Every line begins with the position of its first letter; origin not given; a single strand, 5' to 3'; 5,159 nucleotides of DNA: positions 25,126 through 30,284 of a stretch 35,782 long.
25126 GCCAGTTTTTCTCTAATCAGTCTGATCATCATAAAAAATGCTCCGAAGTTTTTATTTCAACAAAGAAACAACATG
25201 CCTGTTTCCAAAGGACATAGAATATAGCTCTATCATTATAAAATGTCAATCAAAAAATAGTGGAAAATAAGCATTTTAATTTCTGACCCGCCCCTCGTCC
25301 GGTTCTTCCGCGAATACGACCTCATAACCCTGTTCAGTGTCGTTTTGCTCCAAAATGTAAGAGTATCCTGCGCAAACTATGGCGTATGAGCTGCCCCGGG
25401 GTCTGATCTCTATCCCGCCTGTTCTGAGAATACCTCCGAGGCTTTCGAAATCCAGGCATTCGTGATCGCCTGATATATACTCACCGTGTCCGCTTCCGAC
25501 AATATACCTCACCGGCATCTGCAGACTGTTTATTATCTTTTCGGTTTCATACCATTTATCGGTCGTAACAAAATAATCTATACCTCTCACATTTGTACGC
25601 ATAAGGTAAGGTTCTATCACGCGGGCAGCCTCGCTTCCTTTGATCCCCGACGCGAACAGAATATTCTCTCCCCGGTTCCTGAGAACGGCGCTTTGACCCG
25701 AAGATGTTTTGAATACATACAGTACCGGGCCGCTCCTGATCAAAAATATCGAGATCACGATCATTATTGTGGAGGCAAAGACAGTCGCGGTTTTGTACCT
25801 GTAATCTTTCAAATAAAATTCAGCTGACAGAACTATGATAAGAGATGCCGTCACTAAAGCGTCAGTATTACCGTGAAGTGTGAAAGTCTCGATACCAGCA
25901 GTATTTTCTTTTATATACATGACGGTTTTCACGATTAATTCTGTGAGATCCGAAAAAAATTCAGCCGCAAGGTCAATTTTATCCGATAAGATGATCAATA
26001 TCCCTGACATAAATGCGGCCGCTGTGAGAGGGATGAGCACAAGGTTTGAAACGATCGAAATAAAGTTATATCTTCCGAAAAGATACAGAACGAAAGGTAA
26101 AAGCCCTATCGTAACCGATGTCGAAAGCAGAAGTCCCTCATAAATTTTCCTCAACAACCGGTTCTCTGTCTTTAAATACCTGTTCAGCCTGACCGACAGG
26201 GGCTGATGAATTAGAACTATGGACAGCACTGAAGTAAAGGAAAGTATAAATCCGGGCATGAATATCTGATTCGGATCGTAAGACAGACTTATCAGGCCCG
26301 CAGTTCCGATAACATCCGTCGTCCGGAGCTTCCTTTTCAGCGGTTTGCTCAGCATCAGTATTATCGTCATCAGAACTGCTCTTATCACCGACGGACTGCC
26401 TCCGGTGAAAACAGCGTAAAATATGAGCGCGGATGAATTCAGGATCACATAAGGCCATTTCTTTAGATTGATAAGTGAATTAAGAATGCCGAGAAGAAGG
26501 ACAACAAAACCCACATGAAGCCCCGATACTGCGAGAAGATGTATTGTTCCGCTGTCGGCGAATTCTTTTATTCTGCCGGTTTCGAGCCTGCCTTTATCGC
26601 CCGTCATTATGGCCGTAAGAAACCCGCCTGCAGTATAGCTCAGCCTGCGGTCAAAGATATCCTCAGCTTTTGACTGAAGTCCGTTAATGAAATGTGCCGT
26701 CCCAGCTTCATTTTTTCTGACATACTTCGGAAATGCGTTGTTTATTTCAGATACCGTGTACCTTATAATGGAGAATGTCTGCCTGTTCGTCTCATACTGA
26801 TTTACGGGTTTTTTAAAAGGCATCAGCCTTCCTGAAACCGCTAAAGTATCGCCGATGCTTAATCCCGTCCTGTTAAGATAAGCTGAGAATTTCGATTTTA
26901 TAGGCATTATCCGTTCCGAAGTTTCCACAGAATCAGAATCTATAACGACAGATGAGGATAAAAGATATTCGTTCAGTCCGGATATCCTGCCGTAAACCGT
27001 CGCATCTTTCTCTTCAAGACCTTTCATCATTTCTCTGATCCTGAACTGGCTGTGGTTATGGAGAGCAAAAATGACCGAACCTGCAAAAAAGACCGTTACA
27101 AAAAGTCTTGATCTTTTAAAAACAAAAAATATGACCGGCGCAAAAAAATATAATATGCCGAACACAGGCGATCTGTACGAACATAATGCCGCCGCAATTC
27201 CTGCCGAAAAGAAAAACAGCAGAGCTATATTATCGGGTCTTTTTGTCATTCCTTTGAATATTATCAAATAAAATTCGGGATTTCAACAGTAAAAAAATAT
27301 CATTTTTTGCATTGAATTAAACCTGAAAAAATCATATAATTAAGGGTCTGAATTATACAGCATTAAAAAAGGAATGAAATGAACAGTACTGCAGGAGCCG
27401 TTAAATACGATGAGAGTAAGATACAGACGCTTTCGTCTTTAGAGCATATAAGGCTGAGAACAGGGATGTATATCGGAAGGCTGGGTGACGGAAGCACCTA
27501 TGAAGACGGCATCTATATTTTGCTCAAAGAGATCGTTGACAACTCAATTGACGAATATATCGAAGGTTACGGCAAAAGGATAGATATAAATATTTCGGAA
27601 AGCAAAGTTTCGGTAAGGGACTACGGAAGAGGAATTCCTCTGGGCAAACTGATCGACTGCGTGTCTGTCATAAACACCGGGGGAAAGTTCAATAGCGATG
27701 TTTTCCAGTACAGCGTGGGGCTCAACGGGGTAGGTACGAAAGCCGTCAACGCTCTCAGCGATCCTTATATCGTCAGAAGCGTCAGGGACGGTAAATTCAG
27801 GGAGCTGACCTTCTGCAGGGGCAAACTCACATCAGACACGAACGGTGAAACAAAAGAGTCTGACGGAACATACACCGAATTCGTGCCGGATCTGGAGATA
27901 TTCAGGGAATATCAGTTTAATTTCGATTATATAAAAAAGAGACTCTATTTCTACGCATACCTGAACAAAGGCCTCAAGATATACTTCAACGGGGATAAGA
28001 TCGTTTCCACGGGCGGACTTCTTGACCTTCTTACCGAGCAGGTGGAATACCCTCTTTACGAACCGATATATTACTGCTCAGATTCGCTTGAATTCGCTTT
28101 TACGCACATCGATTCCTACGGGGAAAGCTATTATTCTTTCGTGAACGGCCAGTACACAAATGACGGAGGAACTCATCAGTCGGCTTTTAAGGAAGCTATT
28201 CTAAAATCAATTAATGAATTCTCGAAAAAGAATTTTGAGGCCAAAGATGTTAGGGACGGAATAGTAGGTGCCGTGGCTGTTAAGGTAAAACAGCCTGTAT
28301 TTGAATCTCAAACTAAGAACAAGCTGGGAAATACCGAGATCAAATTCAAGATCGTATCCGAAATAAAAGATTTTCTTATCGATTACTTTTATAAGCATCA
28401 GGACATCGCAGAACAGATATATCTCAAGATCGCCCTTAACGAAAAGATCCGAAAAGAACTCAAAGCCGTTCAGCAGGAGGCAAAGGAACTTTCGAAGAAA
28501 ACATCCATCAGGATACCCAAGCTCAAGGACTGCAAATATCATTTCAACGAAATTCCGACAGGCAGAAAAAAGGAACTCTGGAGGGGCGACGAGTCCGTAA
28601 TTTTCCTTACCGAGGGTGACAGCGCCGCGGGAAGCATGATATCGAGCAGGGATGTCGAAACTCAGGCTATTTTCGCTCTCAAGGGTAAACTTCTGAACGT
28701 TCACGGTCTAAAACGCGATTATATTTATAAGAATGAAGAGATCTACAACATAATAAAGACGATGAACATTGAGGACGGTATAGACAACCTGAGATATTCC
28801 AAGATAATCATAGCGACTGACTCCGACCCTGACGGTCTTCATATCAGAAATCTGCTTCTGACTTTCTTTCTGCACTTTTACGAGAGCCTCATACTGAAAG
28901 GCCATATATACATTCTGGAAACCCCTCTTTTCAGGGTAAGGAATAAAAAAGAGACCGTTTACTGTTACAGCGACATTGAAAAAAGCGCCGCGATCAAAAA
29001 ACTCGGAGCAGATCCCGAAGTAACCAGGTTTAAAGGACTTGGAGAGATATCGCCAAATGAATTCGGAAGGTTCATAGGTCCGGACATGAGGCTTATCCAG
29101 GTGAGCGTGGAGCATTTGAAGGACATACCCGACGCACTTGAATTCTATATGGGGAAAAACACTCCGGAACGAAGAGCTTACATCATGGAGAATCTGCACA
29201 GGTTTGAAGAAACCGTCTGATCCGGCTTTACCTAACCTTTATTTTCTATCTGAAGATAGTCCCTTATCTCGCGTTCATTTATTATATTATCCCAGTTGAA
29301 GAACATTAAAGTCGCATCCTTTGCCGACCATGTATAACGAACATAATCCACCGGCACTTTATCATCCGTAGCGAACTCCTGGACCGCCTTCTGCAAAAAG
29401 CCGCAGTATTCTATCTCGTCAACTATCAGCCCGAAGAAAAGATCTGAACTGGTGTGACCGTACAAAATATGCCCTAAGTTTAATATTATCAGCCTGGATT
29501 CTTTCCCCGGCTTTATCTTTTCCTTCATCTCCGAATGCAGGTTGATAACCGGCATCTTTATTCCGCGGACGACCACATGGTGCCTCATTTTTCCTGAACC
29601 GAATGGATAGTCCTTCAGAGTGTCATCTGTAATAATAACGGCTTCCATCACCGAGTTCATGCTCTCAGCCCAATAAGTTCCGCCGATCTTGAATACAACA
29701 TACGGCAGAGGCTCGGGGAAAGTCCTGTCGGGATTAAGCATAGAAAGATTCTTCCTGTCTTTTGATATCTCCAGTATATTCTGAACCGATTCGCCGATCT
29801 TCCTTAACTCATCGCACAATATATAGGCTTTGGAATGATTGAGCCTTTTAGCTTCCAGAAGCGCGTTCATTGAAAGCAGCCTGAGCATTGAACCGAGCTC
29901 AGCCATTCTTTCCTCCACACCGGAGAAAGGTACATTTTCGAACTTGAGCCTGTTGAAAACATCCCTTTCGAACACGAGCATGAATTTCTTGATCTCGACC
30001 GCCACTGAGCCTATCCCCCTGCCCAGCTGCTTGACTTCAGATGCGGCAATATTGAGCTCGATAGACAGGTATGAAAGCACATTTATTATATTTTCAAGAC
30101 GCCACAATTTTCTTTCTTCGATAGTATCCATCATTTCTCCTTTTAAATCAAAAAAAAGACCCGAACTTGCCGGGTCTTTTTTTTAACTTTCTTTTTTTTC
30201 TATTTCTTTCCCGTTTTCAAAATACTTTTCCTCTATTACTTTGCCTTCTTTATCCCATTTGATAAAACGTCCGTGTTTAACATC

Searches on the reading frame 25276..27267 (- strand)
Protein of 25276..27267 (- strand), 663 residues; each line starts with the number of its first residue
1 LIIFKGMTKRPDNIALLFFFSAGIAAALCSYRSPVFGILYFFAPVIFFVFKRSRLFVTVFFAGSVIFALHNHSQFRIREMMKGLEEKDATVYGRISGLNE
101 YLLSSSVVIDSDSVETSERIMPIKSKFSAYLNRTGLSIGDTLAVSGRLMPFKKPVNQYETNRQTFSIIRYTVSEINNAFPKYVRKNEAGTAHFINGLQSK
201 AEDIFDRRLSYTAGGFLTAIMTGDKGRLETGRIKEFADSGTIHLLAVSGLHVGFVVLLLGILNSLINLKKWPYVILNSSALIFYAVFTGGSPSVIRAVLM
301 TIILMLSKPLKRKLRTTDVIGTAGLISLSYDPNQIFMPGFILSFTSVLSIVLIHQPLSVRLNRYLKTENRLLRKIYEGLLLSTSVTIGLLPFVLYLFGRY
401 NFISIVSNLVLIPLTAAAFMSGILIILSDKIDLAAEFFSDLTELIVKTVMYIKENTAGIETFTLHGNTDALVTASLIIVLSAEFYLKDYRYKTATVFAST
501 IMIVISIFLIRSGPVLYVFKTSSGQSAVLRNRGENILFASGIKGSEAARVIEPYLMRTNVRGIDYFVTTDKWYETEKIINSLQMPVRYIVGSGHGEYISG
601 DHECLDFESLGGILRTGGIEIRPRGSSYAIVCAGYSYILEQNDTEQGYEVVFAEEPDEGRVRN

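Call 53: search_protein_families(library=pfam, proteins=[window:25276-27267:-], max_evalue=0.00001)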
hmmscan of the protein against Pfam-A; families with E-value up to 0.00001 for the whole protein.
window:25276-27267:- (663 aa): 2 families
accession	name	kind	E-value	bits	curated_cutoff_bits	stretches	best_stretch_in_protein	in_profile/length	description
PF03772.21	Competence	-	5.7e-49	167.3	23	1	221-480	2-261/270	Competence protein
PF13567.11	DUF4131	-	3.5e-07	30.5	31.6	1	35-163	12-145/165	Domain of unknown function (DUF4131)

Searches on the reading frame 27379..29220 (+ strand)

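Call 53: search_protein_families(library=pfam, proteins=[window:27379-29220:+], max_evalue=0.00001)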
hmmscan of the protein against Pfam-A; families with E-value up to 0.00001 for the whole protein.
window:27379-29220:+ (613 aa): 4 families
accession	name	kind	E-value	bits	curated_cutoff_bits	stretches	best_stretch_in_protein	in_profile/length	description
PF00204.31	DNA_gyraseB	-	1e-31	110.2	27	1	236-364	33-170/173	DNA gyrase B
PF01751.28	Toprim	-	5.1e-16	59.1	23.1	1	408-513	2-94/96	Toprim domain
PF02518.31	HATPase_c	-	9.9e-08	32.8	26.4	1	42-128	3-85/111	Histidine kinase-, DNA gyrase B-, and HSP90-like ATPase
PF00986.26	DNA_gyraseB_C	-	3.9e-07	30.6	29.8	1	546-603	4-63/63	DNA gyrase B subunit, carboxyl terminus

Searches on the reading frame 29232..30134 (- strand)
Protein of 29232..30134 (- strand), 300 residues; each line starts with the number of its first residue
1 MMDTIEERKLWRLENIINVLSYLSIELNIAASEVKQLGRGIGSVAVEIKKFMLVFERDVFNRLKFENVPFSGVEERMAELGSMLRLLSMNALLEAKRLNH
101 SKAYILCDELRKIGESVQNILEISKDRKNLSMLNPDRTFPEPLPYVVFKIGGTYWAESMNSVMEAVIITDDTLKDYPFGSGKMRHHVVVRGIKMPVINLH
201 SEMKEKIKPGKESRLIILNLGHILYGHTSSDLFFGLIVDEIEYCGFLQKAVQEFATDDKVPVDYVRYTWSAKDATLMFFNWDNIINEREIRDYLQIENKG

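Call 53: search_protein_families(library=pfam, proteins=[window:29232-30134:-], max_evalue=0.00001)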
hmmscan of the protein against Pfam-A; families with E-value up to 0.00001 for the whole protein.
window:29232-30134:- (300 aa): 1 family
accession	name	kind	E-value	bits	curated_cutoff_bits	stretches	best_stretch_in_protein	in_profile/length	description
PF01584.24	CheW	-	5.6e-07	29.7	23.5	1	145-242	2-89/138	CheW-like domain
